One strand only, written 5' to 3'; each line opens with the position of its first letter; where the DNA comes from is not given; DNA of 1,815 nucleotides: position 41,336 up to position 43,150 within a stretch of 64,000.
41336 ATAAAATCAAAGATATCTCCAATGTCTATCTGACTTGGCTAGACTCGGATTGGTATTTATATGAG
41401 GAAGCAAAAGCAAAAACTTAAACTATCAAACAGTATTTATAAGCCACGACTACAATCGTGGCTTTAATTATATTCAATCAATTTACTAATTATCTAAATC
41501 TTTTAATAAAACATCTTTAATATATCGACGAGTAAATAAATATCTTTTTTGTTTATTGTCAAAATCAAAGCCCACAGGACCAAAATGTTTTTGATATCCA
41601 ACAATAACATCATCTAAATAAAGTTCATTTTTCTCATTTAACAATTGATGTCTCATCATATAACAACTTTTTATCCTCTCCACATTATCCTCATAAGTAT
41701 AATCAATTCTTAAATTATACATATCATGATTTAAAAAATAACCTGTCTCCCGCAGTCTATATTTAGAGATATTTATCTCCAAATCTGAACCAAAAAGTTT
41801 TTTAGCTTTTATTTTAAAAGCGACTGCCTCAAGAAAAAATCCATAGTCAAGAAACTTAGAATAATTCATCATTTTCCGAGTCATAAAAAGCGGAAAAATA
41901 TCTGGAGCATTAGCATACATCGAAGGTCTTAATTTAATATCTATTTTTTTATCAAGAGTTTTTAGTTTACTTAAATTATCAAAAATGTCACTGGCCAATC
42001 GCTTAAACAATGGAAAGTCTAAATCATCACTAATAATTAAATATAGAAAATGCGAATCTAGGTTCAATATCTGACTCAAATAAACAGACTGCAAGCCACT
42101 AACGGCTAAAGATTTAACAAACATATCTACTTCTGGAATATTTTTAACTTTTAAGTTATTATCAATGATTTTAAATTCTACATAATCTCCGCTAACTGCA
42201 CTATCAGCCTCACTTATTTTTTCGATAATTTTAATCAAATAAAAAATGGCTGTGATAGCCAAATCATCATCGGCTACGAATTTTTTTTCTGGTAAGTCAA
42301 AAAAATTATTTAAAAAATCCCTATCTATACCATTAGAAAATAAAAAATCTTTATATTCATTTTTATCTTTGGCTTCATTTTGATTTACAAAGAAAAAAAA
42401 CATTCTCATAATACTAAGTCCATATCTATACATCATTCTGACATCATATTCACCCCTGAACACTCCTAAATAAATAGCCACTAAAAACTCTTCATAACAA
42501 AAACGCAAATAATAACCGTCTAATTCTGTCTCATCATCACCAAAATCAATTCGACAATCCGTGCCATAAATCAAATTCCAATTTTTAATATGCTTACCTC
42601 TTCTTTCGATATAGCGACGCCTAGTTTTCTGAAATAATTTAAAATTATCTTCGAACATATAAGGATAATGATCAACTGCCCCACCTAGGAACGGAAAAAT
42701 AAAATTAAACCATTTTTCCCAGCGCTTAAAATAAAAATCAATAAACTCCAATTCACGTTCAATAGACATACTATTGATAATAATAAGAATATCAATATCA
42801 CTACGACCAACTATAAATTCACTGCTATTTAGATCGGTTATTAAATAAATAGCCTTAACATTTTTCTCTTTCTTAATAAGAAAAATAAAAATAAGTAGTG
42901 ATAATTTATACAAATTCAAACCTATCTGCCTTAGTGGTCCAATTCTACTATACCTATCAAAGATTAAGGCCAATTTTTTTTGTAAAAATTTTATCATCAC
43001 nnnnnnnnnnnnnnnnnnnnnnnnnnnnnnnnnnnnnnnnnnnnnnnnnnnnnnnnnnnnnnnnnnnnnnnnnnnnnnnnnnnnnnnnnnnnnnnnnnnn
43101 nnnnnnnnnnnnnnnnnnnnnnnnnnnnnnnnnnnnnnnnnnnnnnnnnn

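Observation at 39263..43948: Extra-AT-rich accessory block: nucleotidyltransferase-domain protein + sulfotransferase, adjacent to FemAB, GNAT and two MFS genes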

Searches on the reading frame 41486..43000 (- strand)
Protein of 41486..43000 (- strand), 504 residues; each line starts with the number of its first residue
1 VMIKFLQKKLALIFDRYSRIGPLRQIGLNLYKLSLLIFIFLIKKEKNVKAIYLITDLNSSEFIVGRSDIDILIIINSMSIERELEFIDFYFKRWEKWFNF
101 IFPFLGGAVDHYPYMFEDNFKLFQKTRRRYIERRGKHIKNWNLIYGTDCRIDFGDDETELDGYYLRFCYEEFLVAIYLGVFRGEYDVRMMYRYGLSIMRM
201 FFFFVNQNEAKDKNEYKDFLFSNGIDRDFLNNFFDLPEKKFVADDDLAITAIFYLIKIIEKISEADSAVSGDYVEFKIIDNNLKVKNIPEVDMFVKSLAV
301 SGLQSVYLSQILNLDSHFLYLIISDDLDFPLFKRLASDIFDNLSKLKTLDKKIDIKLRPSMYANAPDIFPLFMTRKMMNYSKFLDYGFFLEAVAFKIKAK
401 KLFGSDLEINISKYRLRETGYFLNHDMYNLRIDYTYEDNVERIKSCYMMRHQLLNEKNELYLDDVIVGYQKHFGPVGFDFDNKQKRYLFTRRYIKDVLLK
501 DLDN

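Call 3: search_protein_families(library=pfam, proteins=[window:41486-43000:-], max_evalue=1)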
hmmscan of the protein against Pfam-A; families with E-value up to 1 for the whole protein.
window:41486-43000:- (504 aa): 0 families

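Call 4: search_protein_families(library=ncbifam, proteins=[window:41486-43000:-], max_evalue=1)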
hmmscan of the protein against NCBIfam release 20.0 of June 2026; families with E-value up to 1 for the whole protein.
window:41486-43000:- (504 aa): 0 families

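Call 5: search_solved_structures(query=window:41486-43000:-, max_evalue=10, show_alignments=2)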
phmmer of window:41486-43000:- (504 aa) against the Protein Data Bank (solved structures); distinct sequences matched with E-value up to 10: 1.
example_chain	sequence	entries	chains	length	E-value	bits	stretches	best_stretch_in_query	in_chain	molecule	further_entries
4z63_A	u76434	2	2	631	0.65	12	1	283-368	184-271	Phytosulfokine receptor 1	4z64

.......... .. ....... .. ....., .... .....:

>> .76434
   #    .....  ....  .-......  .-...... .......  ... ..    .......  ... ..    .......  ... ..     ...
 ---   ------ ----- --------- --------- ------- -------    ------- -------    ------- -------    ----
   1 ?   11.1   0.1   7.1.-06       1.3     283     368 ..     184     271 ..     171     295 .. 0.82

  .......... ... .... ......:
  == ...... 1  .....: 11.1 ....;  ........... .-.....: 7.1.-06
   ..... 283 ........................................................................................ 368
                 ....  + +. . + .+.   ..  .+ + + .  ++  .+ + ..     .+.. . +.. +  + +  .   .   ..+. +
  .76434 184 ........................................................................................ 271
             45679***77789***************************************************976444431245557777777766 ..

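Call 7: search_protein_families(library=padloc, proteins=[window:41486-43000:-], max_evalue=1)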
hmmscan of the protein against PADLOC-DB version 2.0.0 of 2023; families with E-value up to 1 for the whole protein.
window:41486-43000:- (504 aa): 0 families

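Call 8: search_protein_families(library=phrogs, proteins=[window:41486-43000:-], max_evalue=1)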
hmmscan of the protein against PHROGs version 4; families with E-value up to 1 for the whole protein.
window:41486-43000:- (504 aa): 1 family
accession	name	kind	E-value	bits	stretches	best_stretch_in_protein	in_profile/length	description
phrog_31920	-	unknown function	0.29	12.7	0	370-418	11-59/93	-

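Call 9: find_homologous_proteins(query=window:41486-43000:-, max_evalue=0.001)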
Query window:41486-43000:- (504 aa): 6 proteins with E <= 0.001 among 8000 candidates.
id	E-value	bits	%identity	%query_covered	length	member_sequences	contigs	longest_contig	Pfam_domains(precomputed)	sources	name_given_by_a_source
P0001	0.0e+0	1114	100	100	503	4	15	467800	-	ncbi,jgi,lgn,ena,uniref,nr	ncbi:hypothetical protein GW933_03035 [Candidatus Falkowbacteria bacterium]|uniref:Uncharacterized p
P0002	1.4e-183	629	59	99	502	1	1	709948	-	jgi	jgi:hypothetical protein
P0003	5.8e-159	548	53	99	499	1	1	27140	-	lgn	-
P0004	3.6e-158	546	52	98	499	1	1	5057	-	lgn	-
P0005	4.8e-148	512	49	99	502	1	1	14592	-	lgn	-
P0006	2.7e-72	262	34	96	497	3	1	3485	-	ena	-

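Call 12: find_encoding_contigs(protein=P0002, flank=10000, max_places=3)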
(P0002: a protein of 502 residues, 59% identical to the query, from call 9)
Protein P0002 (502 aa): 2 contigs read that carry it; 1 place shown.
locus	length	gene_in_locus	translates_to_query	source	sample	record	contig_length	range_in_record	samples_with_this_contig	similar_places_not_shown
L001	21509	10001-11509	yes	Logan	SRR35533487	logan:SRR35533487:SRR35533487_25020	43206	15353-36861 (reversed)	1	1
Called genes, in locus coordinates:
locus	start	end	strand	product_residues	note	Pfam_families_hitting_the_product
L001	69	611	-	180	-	PF00929:RNase_T, PF13482:RNase_H_2 (faint)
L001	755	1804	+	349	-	PF01926:MMR_HSR1, PF02421:FeoB_N, PF06071:YchF-GTPase_C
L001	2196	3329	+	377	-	-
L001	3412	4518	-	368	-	PF01555:N6_N4_Mtase, PF01170:UPF0020, PF13847:Methyltransf_31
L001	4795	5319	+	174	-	PF01250:Ribosomal_S6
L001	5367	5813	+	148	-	PF00436:SSB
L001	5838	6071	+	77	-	PF01084:Ribosomal_S18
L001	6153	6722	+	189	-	PF08207:EFP_N, PF01132:EFP, PF09285:Elong-fact-P_C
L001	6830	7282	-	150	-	-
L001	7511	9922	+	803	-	PF00133:tRNA-synt_1, PF01406:tRNA-synt_1e (faint), PF09334:tRNA-synt_1g, PF13603:tRNA-synt_1_2, PF00133:tRNA-synt_1, PF08264:Anticodon_1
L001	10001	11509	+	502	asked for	-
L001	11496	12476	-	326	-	PF13527:Acetyltransf_9 (weak)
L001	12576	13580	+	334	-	PF02388:FemAB, PF13480:Acetyltransf_6, PF02388:FemAB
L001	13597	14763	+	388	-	PF07690:MFS_1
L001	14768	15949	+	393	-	PF07690:MFS_1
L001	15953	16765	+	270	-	PF00398:RrnaAD, PF13649:Methyltransf_25 (weak)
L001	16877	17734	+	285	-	PF18884:TSP3_bac (faint)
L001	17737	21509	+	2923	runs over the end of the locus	PF02018:CBM_4_9 (faint)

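Call 13: find_encoding_contigs(protein=P0003, flank=10000, max_places=3)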
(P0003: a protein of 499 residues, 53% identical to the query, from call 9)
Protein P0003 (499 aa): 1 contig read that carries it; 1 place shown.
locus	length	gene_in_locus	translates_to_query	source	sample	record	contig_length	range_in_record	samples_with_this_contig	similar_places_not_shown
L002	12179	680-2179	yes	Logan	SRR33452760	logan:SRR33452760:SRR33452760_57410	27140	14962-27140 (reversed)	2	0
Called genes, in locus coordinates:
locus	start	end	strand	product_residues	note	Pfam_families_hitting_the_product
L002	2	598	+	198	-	?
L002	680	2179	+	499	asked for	-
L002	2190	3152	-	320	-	-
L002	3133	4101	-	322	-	-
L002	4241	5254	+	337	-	PF02388:FemAB, PF13480:Acetyltransf_6, PF02388:FemAB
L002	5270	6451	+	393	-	PF07690:MFS_1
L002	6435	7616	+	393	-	PF07690:MFS_1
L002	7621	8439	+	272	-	PF00398:RrnaAD, PF13649:Methyltransf_25 (faint)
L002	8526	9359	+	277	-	-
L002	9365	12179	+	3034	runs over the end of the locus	PF02018:CBM_4_9 (faint)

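Call 14: find_encoding_contigs(protein=P0005, flank=10000, max_places=3)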
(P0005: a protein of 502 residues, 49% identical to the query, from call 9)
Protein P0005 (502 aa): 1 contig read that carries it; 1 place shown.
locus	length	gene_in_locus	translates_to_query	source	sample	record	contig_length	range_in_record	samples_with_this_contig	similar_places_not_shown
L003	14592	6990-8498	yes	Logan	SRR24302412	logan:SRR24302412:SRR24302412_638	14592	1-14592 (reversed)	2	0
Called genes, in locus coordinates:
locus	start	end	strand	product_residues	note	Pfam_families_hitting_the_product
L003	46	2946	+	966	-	PF01637:ATPase_2 (faint), PF02463:SMC_N (faint), PF13191:AAA_16 (faint), PF13555:AAA_29 (faint), PF20703:nSTAND1 (faint), PF00005:ABC_tran (faint), PF17760:UvrA_inter, PF17755:UvrA_DNA-bind, +4 more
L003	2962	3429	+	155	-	PF00293:NUDIX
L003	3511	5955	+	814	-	PF00133:tRNA-synt_1, PF01406:tRNA-synt_1e (faint), PF09334:tRNA-synt_1g, PF13603:tRNA-synt_1_2, PF00133:tRNA-synt_1, PF08264:Anticodon_1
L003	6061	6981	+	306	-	PF00685:Sulfotransfer_1 (weak)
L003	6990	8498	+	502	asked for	-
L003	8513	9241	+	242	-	PF00106:adh_short, PF05368:NmrA (faint), PF01370:Epimerase, PF08659:KR, PF13561:adh_short_C2, PF16363:GDP_Man_Dehyd (weak)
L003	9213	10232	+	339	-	PF00108:Thiolase_N (weak), PF08545:ACP_syn_III, PF08541:ACP_syn_III_C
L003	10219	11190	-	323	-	PF00583:Acetyltransf_1 (faint)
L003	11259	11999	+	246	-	PF13489:Methyltransf_23 (weak), PF08241:Methyltransf_11, PF08242:Methyltransf_12 (faint), PF13649:Methyltransf_25 (weak)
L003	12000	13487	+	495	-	PF02310:B12-binding, PF04055:Radical_SAM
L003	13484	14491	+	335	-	PF02388:FemAB, PF13480:Acetyltransf_6, PF02388:FemAB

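Call 15: find_encoding_contigs(protein=P0004, flank=10000, max_places=3)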
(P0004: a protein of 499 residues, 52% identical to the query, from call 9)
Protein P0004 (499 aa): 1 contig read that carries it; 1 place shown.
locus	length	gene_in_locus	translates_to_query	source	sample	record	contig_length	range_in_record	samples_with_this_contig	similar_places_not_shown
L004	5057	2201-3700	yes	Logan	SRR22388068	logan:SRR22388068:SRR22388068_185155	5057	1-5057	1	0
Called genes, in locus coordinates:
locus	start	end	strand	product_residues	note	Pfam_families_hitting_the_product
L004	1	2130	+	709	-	?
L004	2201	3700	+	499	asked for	-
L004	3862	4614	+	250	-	PF00106:adh_short, PF01370:Epimerase (weak), PF02719:Polysacc_synt_2 (weak), PF08659:KR, PF16363:GDP_Man_Dehyd (weak), PF13561:adh_short_C2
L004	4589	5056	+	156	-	?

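Call 16: find_encoding_contigs(protein=P0006, flank=10000, max_places=3)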
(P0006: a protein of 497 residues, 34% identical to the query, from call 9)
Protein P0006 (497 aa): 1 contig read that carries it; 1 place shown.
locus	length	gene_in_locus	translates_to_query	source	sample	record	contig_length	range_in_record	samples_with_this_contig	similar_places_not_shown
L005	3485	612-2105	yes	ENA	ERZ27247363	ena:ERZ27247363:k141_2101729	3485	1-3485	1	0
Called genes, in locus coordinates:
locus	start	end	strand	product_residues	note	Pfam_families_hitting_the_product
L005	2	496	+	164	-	?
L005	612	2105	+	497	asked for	-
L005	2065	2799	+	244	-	PF00535:Glycos_transf_2, PF13641:Glyco_tranf_2_3 (weak)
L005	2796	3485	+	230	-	?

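Call 27: search_protein_representatives(alignment_id=A1)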
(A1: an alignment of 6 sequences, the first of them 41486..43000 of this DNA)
Query: 6 sequences, 502 profile positions. Proteins with E-value up to 0.001 (for the whole library): 140; up to 1e-10: 37; up to 1e-30: 23. The best 140 are listed.
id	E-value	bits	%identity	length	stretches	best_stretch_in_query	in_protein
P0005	2.5e-245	831.7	-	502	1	1-501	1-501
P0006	1.2e-204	697.5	-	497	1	5-501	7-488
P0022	3.1e-111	389.4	-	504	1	1-497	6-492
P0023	7.4e-110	384.8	-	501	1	15-500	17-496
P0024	2.0e-107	376.8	-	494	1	4-494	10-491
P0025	4.2e-103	362.6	-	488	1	5-499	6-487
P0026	8.4e-96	338.5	-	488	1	5-494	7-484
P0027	9.3e-93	328.4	-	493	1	4-497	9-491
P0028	1.6e-85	304.6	-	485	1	3-496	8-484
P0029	1.5e-71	258.5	-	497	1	8-497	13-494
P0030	1.3e-64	235.6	-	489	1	4-499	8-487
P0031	6.1e-61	223.5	-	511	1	5-499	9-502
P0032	1.5e-60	222.2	-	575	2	9-256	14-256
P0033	4.0e-60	220.8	-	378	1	113-496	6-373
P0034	1.2e-55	206.0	-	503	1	3-499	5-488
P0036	1.2e-49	186.2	-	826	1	10-492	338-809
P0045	2.4e-26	109.3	-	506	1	4-497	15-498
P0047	5.3e-20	88.4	-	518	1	1-383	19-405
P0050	4.6e-15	72.1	-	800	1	7-313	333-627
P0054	4.8e-12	62.2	-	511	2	4-106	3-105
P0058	1.4e-09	54.1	-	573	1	5-148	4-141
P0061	2.4e-09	53.2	-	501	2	5-106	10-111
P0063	9.1e-09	51.3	-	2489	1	7-156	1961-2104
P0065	1.0e-08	51.2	-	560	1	6-104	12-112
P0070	2.6e-08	49.8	-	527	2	6-105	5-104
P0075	1.6e-07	47.3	-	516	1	2-113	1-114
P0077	3.7e-07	46.0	-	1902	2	6-124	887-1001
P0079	4.7e-07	45.7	-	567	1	5-346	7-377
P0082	1.1e-06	44.5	-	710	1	7-106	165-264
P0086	3.0e-06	43.0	-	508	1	5-198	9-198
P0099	1.4e-05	40.8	-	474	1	23-114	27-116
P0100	1.8e-05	40.5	-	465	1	9-105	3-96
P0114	5.2e-05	38.9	-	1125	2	7-354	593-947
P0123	8.0e-05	38.3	-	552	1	6-151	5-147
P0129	1.2e-04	37.7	-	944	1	9-122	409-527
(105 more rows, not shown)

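Call 29: search_protein_families(library=pfam, proteins=[P0036, P0050, P0063, P0077, P0114, P0129, P0032, P0082], max_evalue=0.01)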
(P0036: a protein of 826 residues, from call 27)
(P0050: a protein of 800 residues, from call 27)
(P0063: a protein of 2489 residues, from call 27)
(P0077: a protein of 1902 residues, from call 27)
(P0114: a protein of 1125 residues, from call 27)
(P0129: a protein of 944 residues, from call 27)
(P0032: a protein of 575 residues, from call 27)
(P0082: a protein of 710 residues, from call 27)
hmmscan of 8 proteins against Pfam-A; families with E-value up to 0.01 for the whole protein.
P0036 (826 aa): 0 families

P0050 (800 aa): 0 families

P0063 (2489 aa): 2 families
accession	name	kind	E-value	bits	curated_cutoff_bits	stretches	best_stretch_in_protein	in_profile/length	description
PF05048.19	NosD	-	8.3e-102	339.5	23.6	12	1610-1742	37-168/212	Periplasmic copper-binding protein (NosD)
PF13229.12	Beta_helix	-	4e-95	316.2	25.9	13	1761-1910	2-157/158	Right handed beta helix region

P0077 (1902 aa): 3 families
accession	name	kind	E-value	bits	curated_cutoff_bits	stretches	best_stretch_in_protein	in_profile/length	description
PF13229.12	Beta_helix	-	7.8e-66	221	25.9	10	9-126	22-145/158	Right handed beta helix region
PF05048.19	NosD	-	3.2e-43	148.1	23.6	5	13-172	20-182/212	Periplasmic copper-binding protein (NosD)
PF04398.17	DUF538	-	0.0096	16.8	25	0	737-769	42-74/112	Protein of unknown function, DUF538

P0114 (1125 aa): 2 families
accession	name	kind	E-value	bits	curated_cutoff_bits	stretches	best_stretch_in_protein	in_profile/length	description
PF13229.12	Beta_helix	-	2.8e-33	115.2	25.9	3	108-253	3-158/158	Right handed beta helix region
PF05048.19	NosD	-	8.8e-21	74.7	23.6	2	113-257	25-174/212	Periplasmic copper-binding protein (NosD)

P0129 (944 aa): 2 families
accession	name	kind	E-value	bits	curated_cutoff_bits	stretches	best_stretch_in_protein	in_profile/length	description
PF13229.12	Beta_helix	-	1.4e-20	74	25.9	2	211-353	2-146/158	Right handed beta helix region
PF05048.19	NosD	-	5.9e-15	55.7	23.6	2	214-366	5-149/212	Periplasmic copper-binding protein (NosD)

P0032 (575 aa): 0 families

P0082 (710 aa): 2 families
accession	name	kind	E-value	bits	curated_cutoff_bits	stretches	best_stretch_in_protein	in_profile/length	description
PF05048.19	NosD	-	4.1e-08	33.4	23.6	1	3-124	31-153/212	Periplasmic copper-binding protein (NosD)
PF13229.12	Beta_helix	-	2.3e-07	31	25.9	1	10-118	23-135/158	Right handed beta helix region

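Call 30: find_homologous_proteins(query=A3, max_evalue=0.001)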
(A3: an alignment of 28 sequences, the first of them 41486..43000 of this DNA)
Query A3 (28 sequences) (504 aa, profile of the alignment): 6 proteins with E <= 0.001 among 8000 candidates.
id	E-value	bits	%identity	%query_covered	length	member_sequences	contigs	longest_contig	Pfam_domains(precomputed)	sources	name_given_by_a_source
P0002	1.0e-173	597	59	99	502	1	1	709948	-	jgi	jgi:hypothetical protein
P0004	3.7e-168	579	52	98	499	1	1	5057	-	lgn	-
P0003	9.1e-168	578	53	99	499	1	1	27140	-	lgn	-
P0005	5.0e-167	575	49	99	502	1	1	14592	-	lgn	-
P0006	7.7e-167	574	34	96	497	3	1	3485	-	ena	-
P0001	1.5e-164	567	100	100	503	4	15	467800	-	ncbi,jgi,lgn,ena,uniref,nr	ncbi:hypothetical protein GW933_03035 [Candidatus Falkowbacteria bacterium]|uniref:Uncharacterized p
